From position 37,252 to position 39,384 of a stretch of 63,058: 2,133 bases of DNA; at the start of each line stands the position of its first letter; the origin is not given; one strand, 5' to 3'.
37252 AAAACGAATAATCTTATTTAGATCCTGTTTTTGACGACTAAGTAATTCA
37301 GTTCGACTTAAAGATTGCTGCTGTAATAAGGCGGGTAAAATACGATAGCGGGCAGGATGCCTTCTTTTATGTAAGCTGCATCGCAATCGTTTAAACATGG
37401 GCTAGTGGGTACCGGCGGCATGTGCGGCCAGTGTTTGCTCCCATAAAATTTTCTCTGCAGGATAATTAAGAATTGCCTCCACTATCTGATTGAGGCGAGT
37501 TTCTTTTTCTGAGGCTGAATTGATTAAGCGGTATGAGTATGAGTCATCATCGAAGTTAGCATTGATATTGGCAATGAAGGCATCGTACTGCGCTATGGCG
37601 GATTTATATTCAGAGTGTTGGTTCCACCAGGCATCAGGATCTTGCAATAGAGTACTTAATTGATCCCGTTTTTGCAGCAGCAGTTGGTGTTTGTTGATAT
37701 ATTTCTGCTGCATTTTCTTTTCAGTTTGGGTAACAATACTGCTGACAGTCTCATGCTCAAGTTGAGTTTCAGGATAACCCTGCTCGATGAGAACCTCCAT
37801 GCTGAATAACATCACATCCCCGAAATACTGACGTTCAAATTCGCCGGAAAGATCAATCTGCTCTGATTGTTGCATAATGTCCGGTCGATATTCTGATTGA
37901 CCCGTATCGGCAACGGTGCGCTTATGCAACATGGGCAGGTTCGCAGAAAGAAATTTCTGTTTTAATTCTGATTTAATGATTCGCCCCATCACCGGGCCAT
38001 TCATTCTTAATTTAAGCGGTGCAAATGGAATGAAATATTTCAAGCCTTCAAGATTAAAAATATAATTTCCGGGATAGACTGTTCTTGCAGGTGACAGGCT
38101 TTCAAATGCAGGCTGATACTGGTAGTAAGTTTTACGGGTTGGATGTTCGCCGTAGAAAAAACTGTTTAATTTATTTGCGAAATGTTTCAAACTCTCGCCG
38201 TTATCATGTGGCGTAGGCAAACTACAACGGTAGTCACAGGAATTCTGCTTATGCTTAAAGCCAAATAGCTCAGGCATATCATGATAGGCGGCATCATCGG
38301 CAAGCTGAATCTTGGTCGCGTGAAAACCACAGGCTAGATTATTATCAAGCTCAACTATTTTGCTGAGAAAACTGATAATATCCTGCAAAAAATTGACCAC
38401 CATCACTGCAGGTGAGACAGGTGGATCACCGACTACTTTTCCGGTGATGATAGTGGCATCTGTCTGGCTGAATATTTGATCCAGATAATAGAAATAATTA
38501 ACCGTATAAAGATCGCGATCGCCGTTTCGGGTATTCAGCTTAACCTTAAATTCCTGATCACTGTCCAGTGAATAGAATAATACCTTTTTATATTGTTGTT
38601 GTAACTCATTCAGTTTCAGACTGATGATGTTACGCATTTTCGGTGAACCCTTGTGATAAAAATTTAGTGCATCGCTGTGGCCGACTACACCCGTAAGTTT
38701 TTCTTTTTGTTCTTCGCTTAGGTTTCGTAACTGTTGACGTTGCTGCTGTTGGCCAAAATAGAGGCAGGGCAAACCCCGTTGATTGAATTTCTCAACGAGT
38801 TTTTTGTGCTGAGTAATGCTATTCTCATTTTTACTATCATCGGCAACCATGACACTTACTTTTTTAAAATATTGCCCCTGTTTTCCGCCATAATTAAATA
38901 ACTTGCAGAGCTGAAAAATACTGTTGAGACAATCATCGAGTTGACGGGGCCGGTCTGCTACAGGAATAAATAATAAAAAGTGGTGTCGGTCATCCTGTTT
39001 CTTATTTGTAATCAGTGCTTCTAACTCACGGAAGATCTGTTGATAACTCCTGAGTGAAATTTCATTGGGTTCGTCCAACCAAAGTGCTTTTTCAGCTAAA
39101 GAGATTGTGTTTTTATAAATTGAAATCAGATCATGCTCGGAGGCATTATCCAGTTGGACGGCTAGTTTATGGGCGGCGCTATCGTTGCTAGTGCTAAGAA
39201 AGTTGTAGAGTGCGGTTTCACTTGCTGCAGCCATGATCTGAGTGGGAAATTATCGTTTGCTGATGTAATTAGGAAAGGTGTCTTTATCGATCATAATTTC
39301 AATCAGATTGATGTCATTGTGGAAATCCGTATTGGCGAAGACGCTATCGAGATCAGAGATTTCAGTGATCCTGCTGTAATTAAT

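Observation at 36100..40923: AT-rich three-gene cassette: ALS-like TPP enzyme, 610-aa GT-A-like orphan, CapK/PaaK-like adenylating enzyme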

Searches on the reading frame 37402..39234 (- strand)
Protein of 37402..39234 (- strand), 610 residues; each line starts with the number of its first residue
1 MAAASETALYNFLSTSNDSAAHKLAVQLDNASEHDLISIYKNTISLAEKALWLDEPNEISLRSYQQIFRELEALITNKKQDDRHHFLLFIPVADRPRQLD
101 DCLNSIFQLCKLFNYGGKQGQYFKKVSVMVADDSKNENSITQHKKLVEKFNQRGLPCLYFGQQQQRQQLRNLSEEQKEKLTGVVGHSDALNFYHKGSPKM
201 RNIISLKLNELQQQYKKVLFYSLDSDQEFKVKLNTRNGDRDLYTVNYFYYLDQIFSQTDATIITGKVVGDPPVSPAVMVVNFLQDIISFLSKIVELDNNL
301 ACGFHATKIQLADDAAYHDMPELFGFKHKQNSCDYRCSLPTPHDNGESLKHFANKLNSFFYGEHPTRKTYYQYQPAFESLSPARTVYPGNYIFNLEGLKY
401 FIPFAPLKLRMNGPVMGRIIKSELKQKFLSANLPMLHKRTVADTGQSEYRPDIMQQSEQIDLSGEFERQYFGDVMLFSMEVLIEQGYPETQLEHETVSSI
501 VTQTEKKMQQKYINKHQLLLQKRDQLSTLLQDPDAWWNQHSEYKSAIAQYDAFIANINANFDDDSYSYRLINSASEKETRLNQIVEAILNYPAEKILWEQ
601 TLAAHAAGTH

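Call 3: search_protein_families(library=pfam, proteins=[window:37402-39234:-], max_evalue=0.1)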
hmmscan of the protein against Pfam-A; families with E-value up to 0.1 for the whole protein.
window:37402-39234:- (610 aa): 0 families

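Call 4: search_protein_families(library=ncbifam, proteins=[window:37402-39234:-], max_evalue=0.1)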
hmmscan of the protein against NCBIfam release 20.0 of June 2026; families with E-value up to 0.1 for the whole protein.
window:37402-39234:- (610 aa): 0 families

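Call 8: find_homologous_proteins(query=window:37402-39234:-)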
Query window:37402-39234:- (610 aa): 2195 proteins with E <= 0.001 among 8000 candidates; the best 120 are listed.
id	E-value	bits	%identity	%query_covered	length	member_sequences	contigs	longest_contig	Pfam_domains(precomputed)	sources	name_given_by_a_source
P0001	0.0e+0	1389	100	100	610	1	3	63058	-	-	-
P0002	0.0e+0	1187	84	100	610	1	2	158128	-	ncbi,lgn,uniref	ncbi:hypothetical protein MNBD_GAMMA25-524 [hydrothermal vent metagenome]|uniref:Uncharacterized pro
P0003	2.4e-249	847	61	99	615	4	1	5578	-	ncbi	-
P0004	3.1e-247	840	60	98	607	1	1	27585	-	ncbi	-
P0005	1.8e-246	837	60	100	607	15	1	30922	-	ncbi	-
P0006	2.6e-243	827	59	99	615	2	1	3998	-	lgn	-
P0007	4.3e-241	820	58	100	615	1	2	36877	-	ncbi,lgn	-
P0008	1.5e-240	818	60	98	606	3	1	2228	-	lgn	-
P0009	7.7e-238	809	57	100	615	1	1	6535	-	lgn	-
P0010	6.5e-237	806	59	99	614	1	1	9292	-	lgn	-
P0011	1.1e-233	795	58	98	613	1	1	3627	-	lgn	-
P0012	2.1e-232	791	57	99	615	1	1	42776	-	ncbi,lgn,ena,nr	ncbi:MAG TPA: hypothetical protein ENI98_08965 [Gammaproteobacteria bacterium]|nr:hypothetical prote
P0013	1.6e-224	765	56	99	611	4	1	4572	-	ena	-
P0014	1.8e-223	761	56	99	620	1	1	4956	-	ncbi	-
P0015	1.0e-220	752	55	98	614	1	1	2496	-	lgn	-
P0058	1.5e-182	626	46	99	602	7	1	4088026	-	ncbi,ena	-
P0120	3.1e-178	612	48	94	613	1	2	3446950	-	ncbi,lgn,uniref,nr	ncbi:hypothetical protein BOW53_01985 [Solemya pervernicosa gill symbiont]|uniref:Uncharacterized pr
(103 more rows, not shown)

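Call 10: find_encoding_contigs(protein=P0002, flank=10000, max_places=2)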
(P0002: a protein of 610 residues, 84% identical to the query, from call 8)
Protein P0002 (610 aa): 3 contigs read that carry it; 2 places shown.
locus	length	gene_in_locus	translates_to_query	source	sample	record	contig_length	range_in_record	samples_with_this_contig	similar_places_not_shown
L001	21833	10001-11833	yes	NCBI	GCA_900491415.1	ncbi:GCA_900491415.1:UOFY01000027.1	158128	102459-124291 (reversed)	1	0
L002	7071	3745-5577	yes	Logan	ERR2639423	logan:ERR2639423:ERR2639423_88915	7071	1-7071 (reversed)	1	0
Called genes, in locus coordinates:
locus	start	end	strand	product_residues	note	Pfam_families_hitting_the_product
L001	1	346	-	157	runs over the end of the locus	PF02556:SecB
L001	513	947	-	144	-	PF21352:Zn_ribbon_Thio2, PF00085:Thioredoxin, PF13098:Thioredoxin_2, PF13899:Thioredoxin_7 (weak)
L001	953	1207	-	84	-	PF00462:Glutaredoxin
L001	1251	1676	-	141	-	PF00581:Rhodanese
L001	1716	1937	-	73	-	PF11127:YgaP-like_TM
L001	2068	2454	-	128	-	PF12840:HTH_20, PF01022:HTH_5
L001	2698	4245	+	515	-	PF01676:Metalloenzyme, PF06415:iPGM_N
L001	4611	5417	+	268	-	PF01551:Peptidase_M23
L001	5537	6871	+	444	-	PF22694:CtpB_N-like, PF00595:PDZ, PF13180:PDZ_2, PF17820:PDZ_6, PF03572:Peptidase_S41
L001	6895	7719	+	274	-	PF04748:Polysacc_deac_2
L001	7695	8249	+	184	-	PF01965:DJ-1_PfpI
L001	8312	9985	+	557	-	PF02776:TPP_enzyme_N, PF00205:TPP_enzyme_M, PF02775:TPP_enzyme_C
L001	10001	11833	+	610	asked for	-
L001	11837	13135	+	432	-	PF27533:CapK_C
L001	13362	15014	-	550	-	PF03109:ABC1, PF27536:UbiB_helical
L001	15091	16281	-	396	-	PF07219:HemY_N, PF07719:TPR_2 (faint), PF13428:TPR_14 (faint)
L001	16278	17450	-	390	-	PF04375:HemX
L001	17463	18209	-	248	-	PF02602:HEM4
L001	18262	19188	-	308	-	PF01379:Porphobil_deam, PF03900:Porphobil_deamC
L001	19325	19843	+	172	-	PF13899:Thioredoxin_7 (weak), PF13098:Thioredoxin_2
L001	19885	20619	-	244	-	PF00072:Response_reg, PF04397:LytTR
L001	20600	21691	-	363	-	PF06580:His_kinase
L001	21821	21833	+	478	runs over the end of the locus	PF00206:Lyase_1, PF14698:ASL_C2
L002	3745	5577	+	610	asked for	-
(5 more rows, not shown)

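Call 11: find_encoding_contigs(protein=P0120, flank=10000, max_places=2)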
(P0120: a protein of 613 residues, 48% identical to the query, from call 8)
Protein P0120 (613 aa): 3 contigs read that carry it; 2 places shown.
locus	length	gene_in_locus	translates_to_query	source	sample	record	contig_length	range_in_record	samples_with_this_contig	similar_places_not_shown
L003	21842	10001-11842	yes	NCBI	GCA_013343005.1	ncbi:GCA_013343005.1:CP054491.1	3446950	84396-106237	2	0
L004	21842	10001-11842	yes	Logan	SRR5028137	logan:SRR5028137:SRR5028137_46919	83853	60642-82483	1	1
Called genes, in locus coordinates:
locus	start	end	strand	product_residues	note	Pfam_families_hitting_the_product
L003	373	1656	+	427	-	PF00890:FAD_binding_2, PF01134:GIDA (faint), PF01266:DAO (weak), PF03486:HI0933_like (faint), PF07992:Pyr_redox_2 (faint), PF12831:FAD_oxidored, PF13450:NAD_binding_8, PF13738:Pyr_redox_3 (faint)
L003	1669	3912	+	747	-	PF01266:DAO (weak), PF07992:Pyr_redox_2, PF12831:FAD_oxidored, PF13450:NAD_binding_8, PF13237:Fer4_10 (weak), PF14697:Fer4_21 (weak), PF13187:Fer4_9, PF02662:FlpD, +7 more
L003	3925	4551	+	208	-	PF12838:Fer4_7 (weak), PF13183:Fer4_8, PF13187:Fer4_9, PF13237:Fer4_10 (weak), PF13534:Fer4_17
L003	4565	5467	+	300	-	PF02754:CCG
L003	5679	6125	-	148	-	PF09905:VF530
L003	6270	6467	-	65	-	-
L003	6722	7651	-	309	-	PF02668:TauD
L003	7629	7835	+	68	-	-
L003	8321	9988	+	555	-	PF02776:TPP_enzyme_N, PF00205:TPP_enzyme_M, PF02775:TPP_enzyme_C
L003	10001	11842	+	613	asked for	-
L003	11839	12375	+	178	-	-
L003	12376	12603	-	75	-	-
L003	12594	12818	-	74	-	-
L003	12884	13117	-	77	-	-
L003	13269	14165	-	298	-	PF03692:CxxCxxCC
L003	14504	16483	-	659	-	PF00890:FAD_binding_2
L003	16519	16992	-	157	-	PF00037:Fer4 (faint), PF12837:Fer4_6 (faint), PF25160:LdpA_Fe-S-bd (faint), PF12838:Fer4_7, PF13187:Fer4_9 (weak), PF12139:APS-reductase_C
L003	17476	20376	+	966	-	PF04879:Molybdop_Fe4S4, PF00384:Molybdopterin, PF01568:Molydop_binding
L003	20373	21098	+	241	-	PF12798:Fer4_3 (faint), PF12838:Fer4_7 (weak), PF13187:Fer4_9 (weak), PF13237:Fer4_10 (weak), PF13247:Fer4_11, PF12797:Fer4_2 (weak), PF12837:Fer4_6 (weak), PF00037:Fer4, +2 more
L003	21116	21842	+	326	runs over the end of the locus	-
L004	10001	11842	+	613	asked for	-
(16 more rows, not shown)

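Call 12: find_encoding_contigs(protein=P0058, flank=10000, max_places=2)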
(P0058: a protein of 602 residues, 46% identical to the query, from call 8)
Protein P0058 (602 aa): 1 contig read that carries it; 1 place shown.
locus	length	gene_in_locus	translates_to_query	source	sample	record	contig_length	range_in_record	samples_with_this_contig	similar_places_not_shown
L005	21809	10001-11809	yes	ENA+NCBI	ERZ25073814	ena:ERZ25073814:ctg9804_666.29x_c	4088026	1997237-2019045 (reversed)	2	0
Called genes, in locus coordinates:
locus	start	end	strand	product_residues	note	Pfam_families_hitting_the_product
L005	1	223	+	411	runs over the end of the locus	PF14690:Zn_ribbon_ISL3, PF13542:HTH_Tnp_ISL3, PF01610:DDE_Tnp_ISL3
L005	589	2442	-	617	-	PF00920:ILVD_EDD_N, PF24877:ILV_EDD_C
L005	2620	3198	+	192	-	PF00440:TetR_N, PF21993:TetR_C_13_2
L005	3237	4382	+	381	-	PF04389:Peptidase_M28 (weak), PF01546:Peptidase_M20, PF07687:M20_dimer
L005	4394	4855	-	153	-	PF02643:DUF192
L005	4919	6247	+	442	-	PF00696:AA_kinase, PF00583:Acetyltransf_1, PF13673:Acetyltransf_10 (weak), PF13508:Acetyltransf_7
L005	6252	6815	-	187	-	PF16036:Chalcone_3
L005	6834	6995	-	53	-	-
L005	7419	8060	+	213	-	PF00497:SBP_bac_3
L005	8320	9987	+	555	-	PF02776:TPP_enzyme_N, PF00205:TPP_enzyme_M, PF02775:TPP_enzyme_C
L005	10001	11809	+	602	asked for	-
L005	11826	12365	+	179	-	-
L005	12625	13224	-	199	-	PF13875:DUF4202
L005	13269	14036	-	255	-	PF13578:Methyltransf_24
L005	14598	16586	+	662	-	PF03600:CitMHS, PF02080:TrkA_C (faint), PF00939:Na_sulph_symp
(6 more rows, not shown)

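Call 15: search_solved_structures(query=A1, max_evalue=10, show_alignments=2)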
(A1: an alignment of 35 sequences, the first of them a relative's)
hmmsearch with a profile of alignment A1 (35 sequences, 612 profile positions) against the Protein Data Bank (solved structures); distinct sequences matched with E-value up to 10: 0.

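Call 16: find_related_loci(query=A1, collection=genome_contigs, flank=8000)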
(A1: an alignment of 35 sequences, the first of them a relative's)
Query A1 (610 aa) in genome_contigs; peptide patterns used: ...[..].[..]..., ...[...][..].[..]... (x = any residue, [..] = any of these).
504 stretches matched a pattern; 492 encode a relative of the query (tblastn E <= 1e-3); the best 80 are kept; 80 distinct loci.
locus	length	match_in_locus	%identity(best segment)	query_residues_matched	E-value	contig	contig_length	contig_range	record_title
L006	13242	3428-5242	61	1-607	0e+0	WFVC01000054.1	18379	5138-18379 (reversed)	MAG: Gammaproteobacteria bacterium isolate S140_26 k151_265413, whole genome shotgun sequence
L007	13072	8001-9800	60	4-603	0e+0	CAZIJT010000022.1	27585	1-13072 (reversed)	MAG TPA_asm: uncultured Thiohalophilus sp. isolate SRP128015_co3_249 genome assembly, contig: NODE_1513_length_27585_cov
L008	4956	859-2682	56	5-609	0e+0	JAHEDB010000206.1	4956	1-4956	MAG: Chromatiales bacterium isolate Ww186 NODE_54299_length_4956_cov_3.948087, whole genome shotgun sequence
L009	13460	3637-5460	53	1-603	0e+0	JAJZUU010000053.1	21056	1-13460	MAG: Proteobacteria bacterium isolate SKS4.bin47 NODE_3659_length_21056_cov_5.861054, whole genome shotgun sequence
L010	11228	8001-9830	48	1-605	0e+0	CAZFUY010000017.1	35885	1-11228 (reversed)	MAG TPA_asm: uncultured Thiotrichaceae bacterium isolate SRP128015_co3_148 genome assembly, contig: NODE_930_length_3588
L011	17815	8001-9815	46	1-608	0e+0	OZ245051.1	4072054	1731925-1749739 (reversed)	MAG: Sedimenticolaceae bacterium isolate 9f9d7339-0042-4cb7-a141-f72079882acd genome assembly, chromosome: 1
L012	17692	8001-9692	49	37-602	0e+0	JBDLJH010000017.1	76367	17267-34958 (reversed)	MAG: Pseudomonadota bacterium isolate MAG083 MAG083_17, whole genome shotgun sequence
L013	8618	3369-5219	47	1-608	0e+0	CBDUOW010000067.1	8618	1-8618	MAG TPA_asm: uncultured Gammaproteobacteria bacterium isolate SRR22808129_concoct_108 genome assembly, contig: ERZ250434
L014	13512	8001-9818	47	1-598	0e+0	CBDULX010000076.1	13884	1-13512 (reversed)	MAG TPA_asm: uncultured Gammaproteobacteria bacterium isolate SRR22808123_concoct_97 genome assembly, contig: ERZ2504345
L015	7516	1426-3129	49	35-602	0e+0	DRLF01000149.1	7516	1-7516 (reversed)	MAG TPA_asm: Thiolapillus brandeum isolate HyVt-458 HyVt-458_k145_168327, whole genome shotgun sequence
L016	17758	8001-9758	47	23-608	0e+0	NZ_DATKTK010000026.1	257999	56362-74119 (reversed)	MAG: Sulfuricella sp. isolate SMAG_U14079 k141_1010538, whole genome shotgun sequence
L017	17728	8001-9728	48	35-609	0e+0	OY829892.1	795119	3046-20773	MAG: Sedimenticolaceae bacterium isolate 6ff8635f-dff1-4316-91b4-0e33d66fd4de genome assembly, chromosome: 2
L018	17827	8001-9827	46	1-604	0e+0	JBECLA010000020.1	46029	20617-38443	MAG: Thiohalomonadales bacterium isolate ETDI94 k127_117218, whole genome shotgun sequence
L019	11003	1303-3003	50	36-604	0e+0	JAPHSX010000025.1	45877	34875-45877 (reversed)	MAG: Gammaproteobacteria bacterium isolate N3S-Bin_5 c_000000171159, whole genome shotgun sequence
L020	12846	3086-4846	47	17-603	0e+0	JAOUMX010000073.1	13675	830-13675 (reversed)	MAG: Gammaproteobacteria bacterium isolate 8_1_July_SF_Bin54 8_1_July_SF_Bin54_scaffold_1653_c1, whole genome shotgun se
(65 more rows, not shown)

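Call 19: search_protein_families(library=pfam, proteins=[L003:11839-12375:+, L010:9833-10366:+], max_evalue=10)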
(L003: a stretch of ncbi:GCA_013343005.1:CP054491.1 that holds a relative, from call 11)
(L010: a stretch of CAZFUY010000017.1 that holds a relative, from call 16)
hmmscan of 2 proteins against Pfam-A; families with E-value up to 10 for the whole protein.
L003:11839-12375:+ (178 aa): 1 family
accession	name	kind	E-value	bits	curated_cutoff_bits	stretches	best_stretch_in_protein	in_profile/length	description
PF18340.7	TraI_2B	-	0.075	13.4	26.7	1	86-135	6-54/79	DNA relaxase TraI 2B/2B-like domain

L010:9833-10366:+ (177 aa): 1 family
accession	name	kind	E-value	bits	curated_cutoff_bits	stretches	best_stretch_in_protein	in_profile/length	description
PF18340.7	TraI_2B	-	0.044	14.1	26.7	1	86-152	6-72/79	DNA relaxase TraI 2B/2B-like domain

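Call 22: search_solved_structures(query=L003:11839-12375:+, max_evalue=10, show_alignments=2)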
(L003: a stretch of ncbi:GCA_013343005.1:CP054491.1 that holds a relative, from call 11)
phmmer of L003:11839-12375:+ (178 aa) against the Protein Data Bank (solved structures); distinct sequences matched with E-value up to 10: 1.
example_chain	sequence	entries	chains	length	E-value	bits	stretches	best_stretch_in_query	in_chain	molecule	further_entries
7qan_AAA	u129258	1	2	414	1.6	12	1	62-116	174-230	Cytochrome P450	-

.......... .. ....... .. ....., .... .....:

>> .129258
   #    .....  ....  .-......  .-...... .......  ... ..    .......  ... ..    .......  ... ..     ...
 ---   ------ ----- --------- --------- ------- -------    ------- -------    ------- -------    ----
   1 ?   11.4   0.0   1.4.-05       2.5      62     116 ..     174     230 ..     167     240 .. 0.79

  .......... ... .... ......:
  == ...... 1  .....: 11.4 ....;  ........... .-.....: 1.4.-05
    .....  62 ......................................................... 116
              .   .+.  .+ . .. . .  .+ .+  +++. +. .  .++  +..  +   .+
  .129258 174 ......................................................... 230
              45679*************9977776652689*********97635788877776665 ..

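Call 27: predict_structure(alignment_id=A1)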
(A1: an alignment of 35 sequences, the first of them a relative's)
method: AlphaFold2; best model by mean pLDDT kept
length: 610 residues; sequences in the alignment: 35
mean_pLDDT: 87.9   pTM: 0.89
mean pLDDT of the five models: 87.9, 87.1, 85.1, 84.9, 84.7
residues with pLDDT >= 90: 386; 70-90: 161; 50-70: 51; < 50: 12
segments of 3 or more residues with pLDDT < 50: 1-3, 442-447
pLDDT, mean of each block of 10 residues (from residue 1): 68 92 92 87 95 90 96 86 95 90 97 94 96 91 98 98 91 86 74 68 91 93 92 84 96 97 89 82 92 94 75 67 71 75 93 88 80 93 89 95 80 91 96 84 47 66 91 95 93 96 97 94 96 95 94 94 91 90 95 92 68
secondary structure, 60 per line:
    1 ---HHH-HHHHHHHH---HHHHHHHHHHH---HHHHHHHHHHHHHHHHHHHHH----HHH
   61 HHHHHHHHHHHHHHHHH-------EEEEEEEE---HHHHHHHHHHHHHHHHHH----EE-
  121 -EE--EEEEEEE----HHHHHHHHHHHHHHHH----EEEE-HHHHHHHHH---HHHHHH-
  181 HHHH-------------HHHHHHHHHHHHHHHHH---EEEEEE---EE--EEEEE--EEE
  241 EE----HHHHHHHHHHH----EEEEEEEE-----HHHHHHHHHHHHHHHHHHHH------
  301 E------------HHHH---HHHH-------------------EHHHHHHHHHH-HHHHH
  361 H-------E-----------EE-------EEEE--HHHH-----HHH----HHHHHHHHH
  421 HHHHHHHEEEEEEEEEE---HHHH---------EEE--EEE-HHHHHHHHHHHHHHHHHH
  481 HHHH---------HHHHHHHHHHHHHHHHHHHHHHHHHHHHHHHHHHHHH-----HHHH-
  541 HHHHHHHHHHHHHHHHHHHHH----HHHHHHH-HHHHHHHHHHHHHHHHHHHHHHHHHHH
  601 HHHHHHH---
elements in order: H8-15 H19-29 H33-53 H58-77 E85-92 H96-113 E126-132 H137-152 E157-160 H162-170 H174-179 H181-184 H198-214 E218-223 E231-235 E238-242 H247-257 E262-269 H275-294 H314-317 H321-324 H345-354 H356-361 E390-393 H396-399 H412-427 E428-437 H441-444 E454-456 E459-461 H463-484 H494-530 H536-539 H541-561 H566-572 H574-607
